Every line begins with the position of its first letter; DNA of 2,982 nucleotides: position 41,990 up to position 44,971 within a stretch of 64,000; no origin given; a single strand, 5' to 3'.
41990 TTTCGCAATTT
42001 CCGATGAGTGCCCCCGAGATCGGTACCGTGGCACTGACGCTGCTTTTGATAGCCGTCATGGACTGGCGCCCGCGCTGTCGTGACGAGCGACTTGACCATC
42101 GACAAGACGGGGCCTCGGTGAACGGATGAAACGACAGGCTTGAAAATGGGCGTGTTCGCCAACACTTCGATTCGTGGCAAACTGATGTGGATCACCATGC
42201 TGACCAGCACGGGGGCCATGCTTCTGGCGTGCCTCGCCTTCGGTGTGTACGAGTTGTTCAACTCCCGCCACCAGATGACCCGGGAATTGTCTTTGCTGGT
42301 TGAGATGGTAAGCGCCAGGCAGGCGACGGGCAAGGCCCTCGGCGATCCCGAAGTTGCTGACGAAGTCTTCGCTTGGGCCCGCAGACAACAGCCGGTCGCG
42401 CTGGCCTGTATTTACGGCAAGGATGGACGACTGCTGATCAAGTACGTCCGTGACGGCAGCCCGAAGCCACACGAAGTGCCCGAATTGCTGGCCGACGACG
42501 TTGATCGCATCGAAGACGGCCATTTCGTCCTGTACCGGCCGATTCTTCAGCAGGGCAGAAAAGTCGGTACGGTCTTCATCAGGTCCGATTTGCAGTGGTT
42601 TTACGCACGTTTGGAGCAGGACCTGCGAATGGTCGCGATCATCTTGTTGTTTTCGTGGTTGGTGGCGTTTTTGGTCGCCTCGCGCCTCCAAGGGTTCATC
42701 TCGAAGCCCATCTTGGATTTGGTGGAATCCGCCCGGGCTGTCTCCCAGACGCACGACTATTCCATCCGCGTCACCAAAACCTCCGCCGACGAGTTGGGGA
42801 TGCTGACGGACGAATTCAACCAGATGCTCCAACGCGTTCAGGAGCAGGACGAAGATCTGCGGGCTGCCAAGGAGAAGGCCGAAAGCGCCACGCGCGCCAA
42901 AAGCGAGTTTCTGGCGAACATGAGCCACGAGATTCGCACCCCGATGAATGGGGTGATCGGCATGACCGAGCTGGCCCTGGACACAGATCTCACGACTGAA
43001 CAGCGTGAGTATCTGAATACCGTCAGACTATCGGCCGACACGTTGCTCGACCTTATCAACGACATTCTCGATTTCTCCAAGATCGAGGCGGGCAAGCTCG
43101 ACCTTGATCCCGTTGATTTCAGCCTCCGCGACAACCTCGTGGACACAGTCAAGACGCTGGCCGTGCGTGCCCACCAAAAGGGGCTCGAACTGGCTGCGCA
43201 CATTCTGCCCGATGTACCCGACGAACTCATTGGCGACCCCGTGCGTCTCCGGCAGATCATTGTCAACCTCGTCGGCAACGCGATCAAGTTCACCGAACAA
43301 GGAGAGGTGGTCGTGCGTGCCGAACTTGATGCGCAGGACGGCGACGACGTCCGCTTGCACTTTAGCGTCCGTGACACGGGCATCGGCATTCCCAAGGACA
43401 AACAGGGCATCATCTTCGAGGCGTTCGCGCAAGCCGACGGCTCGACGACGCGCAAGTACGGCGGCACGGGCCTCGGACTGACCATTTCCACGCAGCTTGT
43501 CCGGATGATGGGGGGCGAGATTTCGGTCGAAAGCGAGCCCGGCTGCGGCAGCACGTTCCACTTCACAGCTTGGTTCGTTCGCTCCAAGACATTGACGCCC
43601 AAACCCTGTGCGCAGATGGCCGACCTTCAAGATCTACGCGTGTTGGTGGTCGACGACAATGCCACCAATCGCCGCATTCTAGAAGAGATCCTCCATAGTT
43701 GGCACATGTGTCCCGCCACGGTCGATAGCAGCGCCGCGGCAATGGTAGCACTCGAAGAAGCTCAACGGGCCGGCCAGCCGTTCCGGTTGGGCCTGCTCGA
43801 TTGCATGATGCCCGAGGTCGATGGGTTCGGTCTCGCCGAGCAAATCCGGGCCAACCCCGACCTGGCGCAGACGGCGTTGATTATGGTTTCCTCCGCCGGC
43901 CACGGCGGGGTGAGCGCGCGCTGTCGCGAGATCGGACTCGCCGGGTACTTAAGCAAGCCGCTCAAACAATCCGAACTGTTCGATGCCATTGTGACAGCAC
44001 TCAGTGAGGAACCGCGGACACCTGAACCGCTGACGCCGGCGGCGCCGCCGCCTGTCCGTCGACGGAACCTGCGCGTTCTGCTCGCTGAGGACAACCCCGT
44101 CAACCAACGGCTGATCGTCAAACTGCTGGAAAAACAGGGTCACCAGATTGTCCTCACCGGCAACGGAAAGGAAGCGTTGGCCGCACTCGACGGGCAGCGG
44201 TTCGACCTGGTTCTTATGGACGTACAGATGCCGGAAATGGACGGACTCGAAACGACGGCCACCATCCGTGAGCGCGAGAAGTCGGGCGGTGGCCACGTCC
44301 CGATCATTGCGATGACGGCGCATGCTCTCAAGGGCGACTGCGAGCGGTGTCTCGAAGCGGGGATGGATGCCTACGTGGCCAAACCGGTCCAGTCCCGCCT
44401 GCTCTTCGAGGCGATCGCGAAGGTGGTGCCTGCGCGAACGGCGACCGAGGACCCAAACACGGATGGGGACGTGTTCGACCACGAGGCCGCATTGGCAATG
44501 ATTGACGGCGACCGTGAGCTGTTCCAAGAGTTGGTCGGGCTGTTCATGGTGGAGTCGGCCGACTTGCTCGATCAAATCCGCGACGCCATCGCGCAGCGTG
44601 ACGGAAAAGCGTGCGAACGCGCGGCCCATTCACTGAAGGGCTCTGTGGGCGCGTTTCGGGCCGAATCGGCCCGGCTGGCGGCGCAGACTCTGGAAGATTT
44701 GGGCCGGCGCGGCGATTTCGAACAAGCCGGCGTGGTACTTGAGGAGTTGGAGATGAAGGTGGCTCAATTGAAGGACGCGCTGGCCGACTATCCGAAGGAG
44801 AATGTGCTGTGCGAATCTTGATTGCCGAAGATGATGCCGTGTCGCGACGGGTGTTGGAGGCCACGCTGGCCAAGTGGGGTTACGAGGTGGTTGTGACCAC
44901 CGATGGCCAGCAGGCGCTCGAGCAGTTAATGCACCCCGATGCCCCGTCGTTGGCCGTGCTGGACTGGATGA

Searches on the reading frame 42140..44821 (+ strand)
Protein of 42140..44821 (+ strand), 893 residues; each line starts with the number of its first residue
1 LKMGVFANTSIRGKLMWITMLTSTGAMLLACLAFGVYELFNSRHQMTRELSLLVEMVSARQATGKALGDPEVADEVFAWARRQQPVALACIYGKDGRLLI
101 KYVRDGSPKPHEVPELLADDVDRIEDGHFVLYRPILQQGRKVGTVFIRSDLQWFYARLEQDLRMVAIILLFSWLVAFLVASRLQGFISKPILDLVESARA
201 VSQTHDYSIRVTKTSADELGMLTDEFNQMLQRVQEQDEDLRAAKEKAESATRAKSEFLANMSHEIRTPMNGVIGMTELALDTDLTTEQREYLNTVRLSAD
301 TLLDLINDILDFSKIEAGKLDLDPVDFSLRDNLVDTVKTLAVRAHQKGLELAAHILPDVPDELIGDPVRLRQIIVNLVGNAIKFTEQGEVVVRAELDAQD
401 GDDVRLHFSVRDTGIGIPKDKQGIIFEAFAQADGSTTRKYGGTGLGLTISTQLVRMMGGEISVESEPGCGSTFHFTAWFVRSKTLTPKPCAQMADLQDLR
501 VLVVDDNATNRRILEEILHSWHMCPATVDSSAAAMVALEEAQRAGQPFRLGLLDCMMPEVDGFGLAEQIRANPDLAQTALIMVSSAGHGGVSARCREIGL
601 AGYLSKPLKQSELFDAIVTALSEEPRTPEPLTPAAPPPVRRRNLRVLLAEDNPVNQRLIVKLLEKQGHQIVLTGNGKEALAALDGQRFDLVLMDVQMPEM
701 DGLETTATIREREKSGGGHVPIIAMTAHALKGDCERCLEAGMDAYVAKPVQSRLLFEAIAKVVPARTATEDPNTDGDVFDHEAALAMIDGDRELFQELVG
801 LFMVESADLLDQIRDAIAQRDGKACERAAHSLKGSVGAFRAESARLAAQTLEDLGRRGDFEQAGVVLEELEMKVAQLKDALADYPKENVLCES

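Call 9: search_protein_families(library=pfam, proteins=[window:42140-44821:+], max_evalue=0.001)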
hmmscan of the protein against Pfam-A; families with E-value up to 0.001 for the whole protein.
window:42140-44821:+ (893 aa): 6 families
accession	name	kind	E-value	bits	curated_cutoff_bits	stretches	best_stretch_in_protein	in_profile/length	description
PF00072.30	Response_reg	-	1.2e-48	164.4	30.2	2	646-759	1-110/111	Response regulator receiver domain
PF02518.31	HATPase_c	-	1.3e-30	106.5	26.4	1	365-476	1-106/111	Histidine kinase-, DNA gyrase B-, and HSP90-like ATPase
PF00512.31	HisKA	-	1.4e-23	83.1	26.9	1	253-318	1-66/66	His Kinase A (phospho-acceptor) domain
PF01627.28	Hpt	-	1.1e-13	51.7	24.6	1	797-879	1-83/84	Hpt domain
PF17152.10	CHASE8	-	3.9e-10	40.3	27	1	43-147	2-101/102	Periplasmic sensor domain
PF00672.30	HAMP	-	5.7e-10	39.8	25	1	185-235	4-53/53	HAMP domain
